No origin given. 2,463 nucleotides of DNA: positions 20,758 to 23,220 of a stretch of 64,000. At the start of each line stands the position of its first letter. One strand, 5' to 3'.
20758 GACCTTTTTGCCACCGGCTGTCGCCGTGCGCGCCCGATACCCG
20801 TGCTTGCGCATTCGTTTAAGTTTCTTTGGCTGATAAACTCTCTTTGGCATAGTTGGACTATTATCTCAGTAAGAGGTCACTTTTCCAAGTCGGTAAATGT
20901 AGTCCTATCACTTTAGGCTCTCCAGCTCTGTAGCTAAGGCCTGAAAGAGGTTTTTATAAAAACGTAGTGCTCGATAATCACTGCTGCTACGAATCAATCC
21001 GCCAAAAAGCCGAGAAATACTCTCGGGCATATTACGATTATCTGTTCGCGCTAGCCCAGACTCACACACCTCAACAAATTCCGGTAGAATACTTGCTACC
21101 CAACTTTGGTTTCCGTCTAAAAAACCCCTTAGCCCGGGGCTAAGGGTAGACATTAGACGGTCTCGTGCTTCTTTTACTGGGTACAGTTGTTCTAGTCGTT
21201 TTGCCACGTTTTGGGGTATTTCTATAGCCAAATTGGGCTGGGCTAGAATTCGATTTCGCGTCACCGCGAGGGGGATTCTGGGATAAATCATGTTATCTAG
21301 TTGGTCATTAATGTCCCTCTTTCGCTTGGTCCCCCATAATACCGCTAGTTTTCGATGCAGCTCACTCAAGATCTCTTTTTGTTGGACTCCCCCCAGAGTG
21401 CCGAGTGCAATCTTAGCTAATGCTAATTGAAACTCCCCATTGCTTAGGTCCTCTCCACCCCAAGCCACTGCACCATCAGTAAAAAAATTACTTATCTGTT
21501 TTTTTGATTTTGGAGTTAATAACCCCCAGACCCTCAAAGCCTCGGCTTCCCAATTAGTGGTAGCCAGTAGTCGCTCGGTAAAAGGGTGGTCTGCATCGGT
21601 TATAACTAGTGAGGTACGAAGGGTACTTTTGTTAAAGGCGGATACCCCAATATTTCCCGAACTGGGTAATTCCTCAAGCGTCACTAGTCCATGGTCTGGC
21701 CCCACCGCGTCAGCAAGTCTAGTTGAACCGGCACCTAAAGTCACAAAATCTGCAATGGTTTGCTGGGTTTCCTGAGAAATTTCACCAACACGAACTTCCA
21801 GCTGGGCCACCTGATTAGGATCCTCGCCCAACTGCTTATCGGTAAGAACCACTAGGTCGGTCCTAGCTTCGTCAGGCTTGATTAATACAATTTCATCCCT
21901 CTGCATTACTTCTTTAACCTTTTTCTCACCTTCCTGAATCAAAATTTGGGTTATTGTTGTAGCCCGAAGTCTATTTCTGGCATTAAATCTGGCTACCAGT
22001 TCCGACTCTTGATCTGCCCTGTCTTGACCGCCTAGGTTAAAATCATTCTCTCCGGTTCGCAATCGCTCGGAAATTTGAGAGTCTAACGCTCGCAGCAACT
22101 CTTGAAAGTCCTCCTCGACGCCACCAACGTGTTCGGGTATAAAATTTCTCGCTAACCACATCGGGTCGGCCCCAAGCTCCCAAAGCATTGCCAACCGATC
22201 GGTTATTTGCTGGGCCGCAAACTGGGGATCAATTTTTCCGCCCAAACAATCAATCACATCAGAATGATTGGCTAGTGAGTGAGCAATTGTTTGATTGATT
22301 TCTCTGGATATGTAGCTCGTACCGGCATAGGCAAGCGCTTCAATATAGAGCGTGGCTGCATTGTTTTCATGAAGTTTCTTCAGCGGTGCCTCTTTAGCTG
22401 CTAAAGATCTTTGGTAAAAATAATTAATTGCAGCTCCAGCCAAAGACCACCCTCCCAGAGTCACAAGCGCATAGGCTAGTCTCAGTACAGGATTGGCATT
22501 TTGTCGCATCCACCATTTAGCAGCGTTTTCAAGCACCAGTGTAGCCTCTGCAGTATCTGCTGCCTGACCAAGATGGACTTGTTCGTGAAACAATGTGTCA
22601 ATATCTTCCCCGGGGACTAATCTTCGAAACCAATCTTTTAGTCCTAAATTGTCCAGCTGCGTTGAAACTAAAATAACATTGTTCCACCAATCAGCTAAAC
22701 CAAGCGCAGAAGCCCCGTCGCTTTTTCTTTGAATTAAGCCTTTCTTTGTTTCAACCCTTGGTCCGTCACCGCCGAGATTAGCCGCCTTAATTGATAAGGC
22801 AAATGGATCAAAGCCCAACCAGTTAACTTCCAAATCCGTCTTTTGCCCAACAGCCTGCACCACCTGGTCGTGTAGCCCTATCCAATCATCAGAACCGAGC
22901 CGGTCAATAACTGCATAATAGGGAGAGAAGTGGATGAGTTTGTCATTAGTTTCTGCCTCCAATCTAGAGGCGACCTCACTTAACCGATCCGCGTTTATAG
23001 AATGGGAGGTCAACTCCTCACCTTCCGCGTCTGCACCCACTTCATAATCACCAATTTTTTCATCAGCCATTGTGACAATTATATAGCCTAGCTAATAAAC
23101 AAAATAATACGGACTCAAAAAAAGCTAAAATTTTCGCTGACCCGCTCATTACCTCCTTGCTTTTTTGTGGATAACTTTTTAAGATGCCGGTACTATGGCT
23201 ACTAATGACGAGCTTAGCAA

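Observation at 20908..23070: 720-aa HExxH-containing orphan protein inserted between rpmH and dnaA at the origin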

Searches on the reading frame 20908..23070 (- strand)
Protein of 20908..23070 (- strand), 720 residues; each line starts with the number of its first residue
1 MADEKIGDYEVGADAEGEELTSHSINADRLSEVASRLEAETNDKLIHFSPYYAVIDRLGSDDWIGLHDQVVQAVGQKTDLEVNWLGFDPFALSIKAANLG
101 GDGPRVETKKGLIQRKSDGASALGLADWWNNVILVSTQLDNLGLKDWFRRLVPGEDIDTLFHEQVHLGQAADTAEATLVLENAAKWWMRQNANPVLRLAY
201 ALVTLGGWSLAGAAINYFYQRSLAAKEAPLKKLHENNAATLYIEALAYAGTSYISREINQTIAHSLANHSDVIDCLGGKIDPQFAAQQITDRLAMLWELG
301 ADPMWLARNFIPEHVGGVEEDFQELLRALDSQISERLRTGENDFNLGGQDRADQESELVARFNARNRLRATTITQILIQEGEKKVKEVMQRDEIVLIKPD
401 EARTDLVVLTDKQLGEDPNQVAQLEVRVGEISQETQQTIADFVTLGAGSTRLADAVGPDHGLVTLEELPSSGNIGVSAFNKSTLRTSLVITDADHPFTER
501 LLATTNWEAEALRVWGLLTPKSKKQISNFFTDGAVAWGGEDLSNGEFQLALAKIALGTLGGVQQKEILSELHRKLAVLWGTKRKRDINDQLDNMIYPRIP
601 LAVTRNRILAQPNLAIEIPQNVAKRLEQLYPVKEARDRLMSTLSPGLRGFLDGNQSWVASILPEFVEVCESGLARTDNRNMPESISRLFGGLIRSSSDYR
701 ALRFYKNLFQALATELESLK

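Call 3: search_protein_families(library=pfam, proteins=[window:20908-23070:-], max_evalue=10)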
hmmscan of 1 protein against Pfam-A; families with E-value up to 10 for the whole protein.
window:20908-23070:- (720 aa): 0 families
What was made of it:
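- On Patescibacteria MPF-FATA-like T4SS components: No Pfam hit (call 3).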

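Call 4: search_protein_families(library=ncbifam, proteins=[window:20908-23070:-], max_evalue=10)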
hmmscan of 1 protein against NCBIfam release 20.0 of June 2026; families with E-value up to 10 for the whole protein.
window:20908-23070:- (720 aa): 0 families

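Call 5: search_solved_structures(query=window:20908-23070:-, max_evalue=10)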
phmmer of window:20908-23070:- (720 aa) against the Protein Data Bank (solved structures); distinct sequences matched with E-value up to 10: 5.
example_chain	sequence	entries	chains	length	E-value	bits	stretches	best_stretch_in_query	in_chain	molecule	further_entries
4kpt_A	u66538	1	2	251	0.28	12.6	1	33-101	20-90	Glutamine ABC transporter permease and substrate binding protein protein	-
4la9_A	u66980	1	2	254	0.29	12.6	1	33-101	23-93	Glutamine ABC transporter permease and substrate binding protein protein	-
1tgl_A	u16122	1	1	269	2.4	9.6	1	639-680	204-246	TRIACYL-GLYCEROL ACYLHYDROLASE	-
4tgl_A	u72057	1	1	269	2.4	9.6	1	639-680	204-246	TRIACYL-GLYCEROL ACYLHYDROLASE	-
5tgl_A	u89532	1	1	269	2.4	9.6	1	639-680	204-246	LIPASE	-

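Call 7: find_homologous_proteins(query=window:20908-23070:-)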
Query window:20908-23070:- (720 aa): 1 proteins with E <= 0.001 among 8000 candidates.
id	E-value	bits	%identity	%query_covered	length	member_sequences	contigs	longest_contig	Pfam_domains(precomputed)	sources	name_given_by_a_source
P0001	0.0e+0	1609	100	100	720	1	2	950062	-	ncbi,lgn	-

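Call 8: find_encoding_contigs(protein=P0001, flank=10000, max_places=6)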
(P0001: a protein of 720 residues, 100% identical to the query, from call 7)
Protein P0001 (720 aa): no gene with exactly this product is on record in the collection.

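Call 9: list_cluster_members(proteins=[P0001])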
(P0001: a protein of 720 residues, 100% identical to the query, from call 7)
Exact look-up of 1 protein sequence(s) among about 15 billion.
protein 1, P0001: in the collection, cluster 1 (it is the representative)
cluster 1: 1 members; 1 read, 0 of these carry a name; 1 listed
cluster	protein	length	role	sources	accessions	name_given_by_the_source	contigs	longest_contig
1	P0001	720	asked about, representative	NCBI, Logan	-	-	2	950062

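Call 16: search_protein_representatives(protein=window:20908-23070:-)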
Query: 720 residues. Proteins with E-value up to 0.001 (for the whole library): 2; up to 1e-10: 1; up to 1e-30: 1. The best 2 are listed.
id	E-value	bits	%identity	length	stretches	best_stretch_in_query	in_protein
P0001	0.0e+00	1608.9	100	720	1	1-720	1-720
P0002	4.1e-05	38.6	27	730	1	66-400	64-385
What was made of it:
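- Patchy, two-member distribution (calls 7, 16).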

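Call 19: find_encoding_contigs(protein=P0002, flank=10000, max_places=6)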
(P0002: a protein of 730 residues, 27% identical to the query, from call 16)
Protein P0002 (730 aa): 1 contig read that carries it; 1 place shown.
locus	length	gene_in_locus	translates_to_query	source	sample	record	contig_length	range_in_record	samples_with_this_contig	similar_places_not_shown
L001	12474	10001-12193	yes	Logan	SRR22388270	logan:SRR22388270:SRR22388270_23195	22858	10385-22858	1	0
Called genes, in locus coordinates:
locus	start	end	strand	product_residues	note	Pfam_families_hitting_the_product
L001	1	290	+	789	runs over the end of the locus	-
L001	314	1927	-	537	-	-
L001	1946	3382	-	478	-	-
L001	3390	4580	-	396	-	-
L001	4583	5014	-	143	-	PF18895:T4SS_pilin (weak)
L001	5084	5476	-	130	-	PF18895:T4SS_pilin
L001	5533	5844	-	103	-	PF18895:T4SS_pilin (weak)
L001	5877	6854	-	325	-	PF18895:T4SS_pilin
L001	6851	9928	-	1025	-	-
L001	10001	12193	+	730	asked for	-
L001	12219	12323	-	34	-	-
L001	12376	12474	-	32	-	?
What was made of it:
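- Closest known: Origin-proximal T4SS. Same: The only homologue of ORF720 abuts VirB2-like T4SS pilin genes (call 19).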

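Call 21: find_homologous_proteins(query=A1, max_evalue=0.01)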
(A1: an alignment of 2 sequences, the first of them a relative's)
Query A1 (2 sequences) (720 aa, profile of the alignment): 1 proteins with E <= 0.01 among 8000 candidates.
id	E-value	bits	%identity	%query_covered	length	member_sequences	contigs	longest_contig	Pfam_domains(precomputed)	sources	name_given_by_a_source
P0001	0.0e+0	1305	100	100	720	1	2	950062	-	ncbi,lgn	-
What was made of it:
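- Tried and rejected: Word-indexed homologue searches: these returned only the query itself (calls 7, 21).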

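Call 23: find_related_loci(query=A1, collection=genome_contigs, flank=10000)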
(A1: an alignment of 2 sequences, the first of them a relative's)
Query A1 (720 aa) in genome_contigs; peptide patterns used: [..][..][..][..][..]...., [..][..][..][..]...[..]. (x = any residue, [..] = any of these).
55 stretches matched a pattern, but none encodes a relative of the query by tblastn (E <= 1e-3).

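Call 27: find_related_loci(query=A1, collection=metagenome_contigs, flank=10000)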
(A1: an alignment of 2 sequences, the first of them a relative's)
Query A1 (720 aa) in metagenome_contigs; peptide patterns used: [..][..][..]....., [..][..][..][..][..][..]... (x = any residue, [..] = any of these).
347 stretches matched a pattern, but none encodes a relative of the query by tblastn (E <= 1e-3).

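Call 28: find_related_loci(query=A1, collection=viral_contigs, flank=10000)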
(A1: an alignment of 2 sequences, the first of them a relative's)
Query A1 (720 aa) in viral_contigs; peptide patterns used: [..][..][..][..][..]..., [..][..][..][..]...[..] (x = any residue, [..] = any of these).
153 stretches matched a pattern, but none encodes a relative of the query by tblastn (E <= 1e-3).
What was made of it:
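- Tried and rejected: Collection scans with the alignment: genome, metagenome and viral collections gave no confirmed relative (calls 23, 27, 28).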

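Call 35: predict_structure(alignment_id=A1)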
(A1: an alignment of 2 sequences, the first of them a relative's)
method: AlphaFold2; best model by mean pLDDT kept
length: 720 residues; sequences in the alignment: 2
mean_pLDDT: 33.2   pTM: 0.23
mean pLDDT of the five models: 33.2, 31.5, 31.4, 31.2, 30.7
residues with pLDDT >= 90: 0; 70-90: 0; 50-70: 36; < 50: 684
segments of 3 or more residues with pLDDT < 50: 1-505, 516-519, 532-543, 562-566, 571-720
pLDDT, mean of each block of 10 residues (from residue 1): 27 28 28 34 27 30 33 28 24 23 23 26 26 28 31 32 31 31 34 32 34 41 38 42 41 30 33 33 35 33 33 31 35 32 32 32 32 32 32 31 33 37 28 33 30 30 25 25 28 31 42 49 52 43 51 57 49 41 31 29 21 26 30 34 33 39 39 31 38 32 36 33
secondary structure, 60 per line:
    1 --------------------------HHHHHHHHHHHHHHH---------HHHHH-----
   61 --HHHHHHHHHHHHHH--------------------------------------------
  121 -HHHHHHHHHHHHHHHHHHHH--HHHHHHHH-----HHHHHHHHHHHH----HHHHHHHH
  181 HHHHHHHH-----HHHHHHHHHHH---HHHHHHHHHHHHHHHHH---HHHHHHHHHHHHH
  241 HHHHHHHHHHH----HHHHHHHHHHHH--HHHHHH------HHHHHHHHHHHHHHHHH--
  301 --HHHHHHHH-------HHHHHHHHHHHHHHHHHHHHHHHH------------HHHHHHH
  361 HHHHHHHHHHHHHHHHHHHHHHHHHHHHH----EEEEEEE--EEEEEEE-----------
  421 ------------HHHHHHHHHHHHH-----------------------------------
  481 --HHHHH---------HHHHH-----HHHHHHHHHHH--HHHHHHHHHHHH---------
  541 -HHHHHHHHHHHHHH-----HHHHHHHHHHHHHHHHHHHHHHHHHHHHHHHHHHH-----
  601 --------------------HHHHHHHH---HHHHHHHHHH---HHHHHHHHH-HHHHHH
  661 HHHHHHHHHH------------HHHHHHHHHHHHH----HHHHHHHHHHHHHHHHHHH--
elements in order (helices of 4 or more, strands of 3 or more residues): H27-41 H51-55 H63-76 H122-141 H144-151 H157-168 H173-188 H194-204 H208-224 H228-251 H256-267 H270-275 H282-298 H303-310 H318-341 H354-389 E394-400 E403-409 H433-445 H483-487 H497-501 H507-517 H520-531 H542-555 H561-595 H621-628 H632-641 H645-653 H655-670 H683-695 H700-718

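Call 38: search_solved_structures(query=A1, max_evalue=10, show_alignments=3)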
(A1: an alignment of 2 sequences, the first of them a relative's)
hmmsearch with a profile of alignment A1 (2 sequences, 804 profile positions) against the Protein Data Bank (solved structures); distinct sequences matched with E-value up to 10: 2.
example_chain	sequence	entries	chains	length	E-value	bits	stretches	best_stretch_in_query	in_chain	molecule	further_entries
9yz5_A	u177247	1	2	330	0.98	10.5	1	204-285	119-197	Protein adenylyltransferase FICD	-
4u0s_A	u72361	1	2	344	1.1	10.4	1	204-285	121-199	Adenosine monophosphate-protein transferase FICD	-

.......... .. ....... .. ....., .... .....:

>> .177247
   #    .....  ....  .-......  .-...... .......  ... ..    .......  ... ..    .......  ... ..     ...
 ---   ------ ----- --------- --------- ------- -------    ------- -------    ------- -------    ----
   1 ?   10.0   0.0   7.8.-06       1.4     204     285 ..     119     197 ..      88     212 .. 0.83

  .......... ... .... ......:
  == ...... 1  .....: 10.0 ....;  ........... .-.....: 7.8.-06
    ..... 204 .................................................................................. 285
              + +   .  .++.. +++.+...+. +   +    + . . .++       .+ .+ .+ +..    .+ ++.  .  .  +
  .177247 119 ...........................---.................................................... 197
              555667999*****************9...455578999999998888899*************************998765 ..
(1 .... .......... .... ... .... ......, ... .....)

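Call 43: list_cluster_members(proteins=[P0002])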
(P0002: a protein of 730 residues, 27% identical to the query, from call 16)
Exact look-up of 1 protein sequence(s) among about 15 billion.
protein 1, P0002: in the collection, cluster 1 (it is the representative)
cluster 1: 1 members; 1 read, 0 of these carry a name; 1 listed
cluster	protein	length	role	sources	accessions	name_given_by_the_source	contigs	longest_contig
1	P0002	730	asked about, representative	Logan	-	-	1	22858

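Call 45: search_protein_families(library=phrogs, proteins=[P0001, P0002], max_evalue=10)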
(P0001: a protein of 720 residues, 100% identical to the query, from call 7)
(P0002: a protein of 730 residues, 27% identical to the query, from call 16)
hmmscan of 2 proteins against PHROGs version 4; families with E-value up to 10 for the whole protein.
P0001 (720 aa): 1 family
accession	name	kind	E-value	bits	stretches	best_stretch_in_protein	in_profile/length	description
phrog_30712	-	unknown function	0.041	14.7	1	318-339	26-47/51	-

P0002 (730 aa): 2 families
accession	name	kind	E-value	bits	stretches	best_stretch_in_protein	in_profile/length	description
phrog_19063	-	unknown function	0.05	14.3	1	484-512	4-33/49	-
phrog_25531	-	unknown function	0.16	11.7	1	485-544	13-71/617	-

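Call 46: search_protein_families(library=padloc, proteins=[P0001, P0002], max_evalue=10)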
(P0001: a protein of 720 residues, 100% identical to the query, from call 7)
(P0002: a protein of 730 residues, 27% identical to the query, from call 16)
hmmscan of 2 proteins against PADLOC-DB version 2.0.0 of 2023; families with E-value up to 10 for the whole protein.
P0001 (720 aa): 0 families

P0002 (730 aa): 1 family
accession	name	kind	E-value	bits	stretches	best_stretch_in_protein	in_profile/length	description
PDLC03950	RmrA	-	0.0012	15.9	1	191-339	19-160/369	-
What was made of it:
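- Checked: No recognisable domain: Pfam, NCBIfam, PHROGs and PADLOC at E up to 10, and PDB sequences (calls 3, 4, 5, 45, 46).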

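Call 47: search_protein_families(library=pfam, proteins=[P0002], max_evalue=10)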
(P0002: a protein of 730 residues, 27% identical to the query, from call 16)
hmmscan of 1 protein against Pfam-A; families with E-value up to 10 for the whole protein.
P0002 (730 aa): 1 family
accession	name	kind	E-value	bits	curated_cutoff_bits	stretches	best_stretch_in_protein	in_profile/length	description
PF10925.13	DUF2680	-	0.092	13.3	25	1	539-571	20-52/57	Protein of unknown function (DUF2680)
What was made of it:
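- Tried and rejected: HMM libraries and PDB sequences: Pfam, NCBIfam, PHROGs and PADLOC on ORF720 and P0002 at E up to 10 gave nothing meaningful (calls 3, 4, 45-47).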

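Call 80: search_dna_similar(query=P0001, collection=plasmids, mode=protein, max_evalue=0.1, max_rows=10)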
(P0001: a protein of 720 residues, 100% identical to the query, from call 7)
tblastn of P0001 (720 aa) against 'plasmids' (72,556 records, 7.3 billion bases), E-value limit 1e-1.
No match.

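Call 81: search_dna_similar(query=P0001, collection=phages, mode=protein, max_evalue=0.1, max_rows=10)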
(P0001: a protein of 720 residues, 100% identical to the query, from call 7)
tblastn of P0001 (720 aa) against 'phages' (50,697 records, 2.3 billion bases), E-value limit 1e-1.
No match.
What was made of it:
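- On Mobile genetic element insertion: No plasmid, phage or viral relatives (calls 28, 80, 81).
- Tried and rejected: Plasmid and phage tblastn: nothing (calls 80, 81).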
